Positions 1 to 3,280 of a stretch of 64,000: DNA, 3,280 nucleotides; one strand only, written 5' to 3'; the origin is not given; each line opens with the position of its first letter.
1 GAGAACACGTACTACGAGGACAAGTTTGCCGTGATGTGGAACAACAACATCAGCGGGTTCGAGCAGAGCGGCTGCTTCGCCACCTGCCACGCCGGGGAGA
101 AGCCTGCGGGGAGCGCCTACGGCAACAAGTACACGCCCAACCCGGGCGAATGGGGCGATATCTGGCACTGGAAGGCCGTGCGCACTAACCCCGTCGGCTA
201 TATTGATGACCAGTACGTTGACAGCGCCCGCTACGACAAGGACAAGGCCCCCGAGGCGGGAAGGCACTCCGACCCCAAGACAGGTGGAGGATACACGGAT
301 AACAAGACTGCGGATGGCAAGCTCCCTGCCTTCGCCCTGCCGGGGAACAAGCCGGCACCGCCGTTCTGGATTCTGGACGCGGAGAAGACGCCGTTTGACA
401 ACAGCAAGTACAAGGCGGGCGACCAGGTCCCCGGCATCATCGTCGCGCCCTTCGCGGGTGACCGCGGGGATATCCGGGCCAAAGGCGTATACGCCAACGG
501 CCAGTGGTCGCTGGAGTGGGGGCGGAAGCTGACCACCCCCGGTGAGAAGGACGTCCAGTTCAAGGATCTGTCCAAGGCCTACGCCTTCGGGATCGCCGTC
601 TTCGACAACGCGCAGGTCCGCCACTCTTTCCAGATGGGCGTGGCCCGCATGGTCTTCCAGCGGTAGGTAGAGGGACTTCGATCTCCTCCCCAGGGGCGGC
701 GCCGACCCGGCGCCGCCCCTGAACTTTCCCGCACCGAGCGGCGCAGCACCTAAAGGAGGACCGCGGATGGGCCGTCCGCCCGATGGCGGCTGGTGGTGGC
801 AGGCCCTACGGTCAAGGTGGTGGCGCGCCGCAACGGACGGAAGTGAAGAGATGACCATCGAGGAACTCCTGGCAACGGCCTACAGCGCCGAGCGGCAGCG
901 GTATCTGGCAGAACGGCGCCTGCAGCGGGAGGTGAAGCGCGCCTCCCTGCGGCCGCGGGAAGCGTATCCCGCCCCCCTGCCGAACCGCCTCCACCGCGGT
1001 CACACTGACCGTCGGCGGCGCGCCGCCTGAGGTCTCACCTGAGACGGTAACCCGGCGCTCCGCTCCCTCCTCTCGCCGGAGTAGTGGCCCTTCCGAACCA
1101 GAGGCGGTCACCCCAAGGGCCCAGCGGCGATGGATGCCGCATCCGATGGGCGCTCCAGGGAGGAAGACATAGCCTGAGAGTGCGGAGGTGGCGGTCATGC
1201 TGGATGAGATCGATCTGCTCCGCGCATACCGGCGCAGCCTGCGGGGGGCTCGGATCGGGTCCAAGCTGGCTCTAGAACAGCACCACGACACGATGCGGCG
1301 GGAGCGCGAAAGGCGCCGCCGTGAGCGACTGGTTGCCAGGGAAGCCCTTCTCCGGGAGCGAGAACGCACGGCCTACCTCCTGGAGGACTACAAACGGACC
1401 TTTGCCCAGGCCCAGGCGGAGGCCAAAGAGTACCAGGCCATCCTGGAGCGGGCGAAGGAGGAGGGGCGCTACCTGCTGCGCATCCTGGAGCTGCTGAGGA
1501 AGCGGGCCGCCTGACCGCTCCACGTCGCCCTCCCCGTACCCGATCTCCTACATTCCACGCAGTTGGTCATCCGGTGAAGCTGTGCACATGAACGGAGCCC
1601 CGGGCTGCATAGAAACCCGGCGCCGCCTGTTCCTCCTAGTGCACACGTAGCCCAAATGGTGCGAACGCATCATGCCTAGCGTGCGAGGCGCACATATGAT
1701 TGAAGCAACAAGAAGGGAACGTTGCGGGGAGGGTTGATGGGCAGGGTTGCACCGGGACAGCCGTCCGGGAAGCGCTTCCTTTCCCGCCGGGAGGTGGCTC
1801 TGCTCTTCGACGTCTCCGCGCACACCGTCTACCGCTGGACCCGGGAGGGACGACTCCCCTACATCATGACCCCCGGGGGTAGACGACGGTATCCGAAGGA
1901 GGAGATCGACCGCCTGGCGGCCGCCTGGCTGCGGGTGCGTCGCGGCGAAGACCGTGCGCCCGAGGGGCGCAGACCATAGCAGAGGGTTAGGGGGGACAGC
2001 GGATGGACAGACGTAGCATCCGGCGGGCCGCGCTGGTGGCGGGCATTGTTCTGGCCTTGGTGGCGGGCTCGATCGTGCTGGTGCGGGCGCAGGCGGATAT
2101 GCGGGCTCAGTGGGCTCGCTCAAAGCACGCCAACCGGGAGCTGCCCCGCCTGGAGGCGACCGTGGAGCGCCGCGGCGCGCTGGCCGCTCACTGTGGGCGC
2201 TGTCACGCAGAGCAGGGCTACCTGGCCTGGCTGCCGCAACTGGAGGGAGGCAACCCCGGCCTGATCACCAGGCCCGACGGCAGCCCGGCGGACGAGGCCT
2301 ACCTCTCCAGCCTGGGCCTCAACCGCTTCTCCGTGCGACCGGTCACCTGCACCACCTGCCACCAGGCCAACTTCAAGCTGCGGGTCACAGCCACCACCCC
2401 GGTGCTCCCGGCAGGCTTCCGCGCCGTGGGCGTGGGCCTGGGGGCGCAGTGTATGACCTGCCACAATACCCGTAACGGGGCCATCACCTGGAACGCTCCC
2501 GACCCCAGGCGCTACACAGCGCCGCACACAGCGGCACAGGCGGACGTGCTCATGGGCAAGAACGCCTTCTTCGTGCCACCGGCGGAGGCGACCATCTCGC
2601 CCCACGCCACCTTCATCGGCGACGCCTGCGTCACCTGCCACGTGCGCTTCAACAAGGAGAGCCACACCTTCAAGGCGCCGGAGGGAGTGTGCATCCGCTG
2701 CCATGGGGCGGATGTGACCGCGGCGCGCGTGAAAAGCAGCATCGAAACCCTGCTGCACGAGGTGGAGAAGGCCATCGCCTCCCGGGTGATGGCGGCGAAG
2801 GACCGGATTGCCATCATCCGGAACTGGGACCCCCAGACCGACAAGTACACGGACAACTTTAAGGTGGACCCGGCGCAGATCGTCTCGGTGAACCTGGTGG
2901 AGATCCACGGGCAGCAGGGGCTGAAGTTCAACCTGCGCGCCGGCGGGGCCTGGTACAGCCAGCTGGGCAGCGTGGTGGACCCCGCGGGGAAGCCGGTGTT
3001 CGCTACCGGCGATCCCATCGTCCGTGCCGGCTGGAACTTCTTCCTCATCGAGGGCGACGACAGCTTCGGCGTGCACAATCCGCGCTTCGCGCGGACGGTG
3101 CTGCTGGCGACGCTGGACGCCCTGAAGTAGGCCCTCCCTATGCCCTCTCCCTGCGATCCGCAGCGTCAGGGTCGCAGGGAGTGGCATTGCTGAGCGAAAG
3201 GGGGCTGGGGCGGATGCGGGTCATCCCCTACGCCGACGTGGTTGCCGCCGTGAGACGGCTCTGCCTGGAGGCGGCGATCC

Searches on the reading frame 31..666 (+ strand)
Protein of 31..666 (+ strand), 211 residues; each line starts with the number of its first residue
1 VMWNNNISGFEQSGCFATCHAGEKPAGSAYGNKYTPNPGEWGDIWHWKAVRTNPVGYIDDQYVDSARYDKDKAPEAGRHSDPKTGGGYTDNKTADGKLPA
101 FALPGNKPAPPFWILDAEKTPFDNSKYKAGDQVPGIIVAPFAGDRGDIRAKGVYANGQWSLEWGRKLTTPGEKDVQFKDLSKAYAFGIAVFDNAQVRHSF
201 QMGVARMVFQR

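Call 65: search_protein_families(library=pfam, proteins=[window:31-666:+], max_evalue=0.001)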
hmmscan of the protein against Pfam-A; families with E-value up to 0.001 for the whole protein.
window:31-666:+ (211 aa): 1 family
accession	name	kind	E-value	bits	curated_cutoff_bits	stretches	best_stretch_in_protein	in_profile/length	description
PF09459.16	EB_dh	-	2.9e-31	109.7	33.3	1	1-200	71-233/236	Ethylbenzene dehydrogenase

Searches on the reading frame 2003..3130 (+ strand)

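Call 65: search_protein_families(library=pfam, proteins=[window:2003-3130:+], max_evalue=0.001)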
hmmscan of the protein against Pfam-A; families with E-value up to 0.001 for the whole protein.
window:2003-3130:+ (375 aa): 5 families
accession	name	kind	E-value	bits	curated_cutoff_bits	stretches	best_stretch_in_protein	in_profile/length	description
PF22113.1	Mtrc-MtrF_II-IV_dom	-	1.8e-08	34.5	30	1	207-259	7-64/176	Outer membrane cytochrome MtrC/MtrF-like, domains II/IV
PF14522.11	Cytochrome_C7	-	1e-07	32.1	24.8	0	113-160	13-54/67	Cytochrome c7 and related cytochrome c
PF14537.11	Cytochrom_c3_2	-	0.0002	22.2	25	0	207-247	7-46/79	Cytochrome c3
PF09699.15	Paired_CXXCH_1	-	0.0002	21.4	20.6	0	201-237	1-39/41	Doubled CXXCH motif (Paired_CXXCH_1)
PF00034.26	Cytochrom_C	-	0.0008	21.1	21.3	0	148-180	10-42/90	Cytochrome c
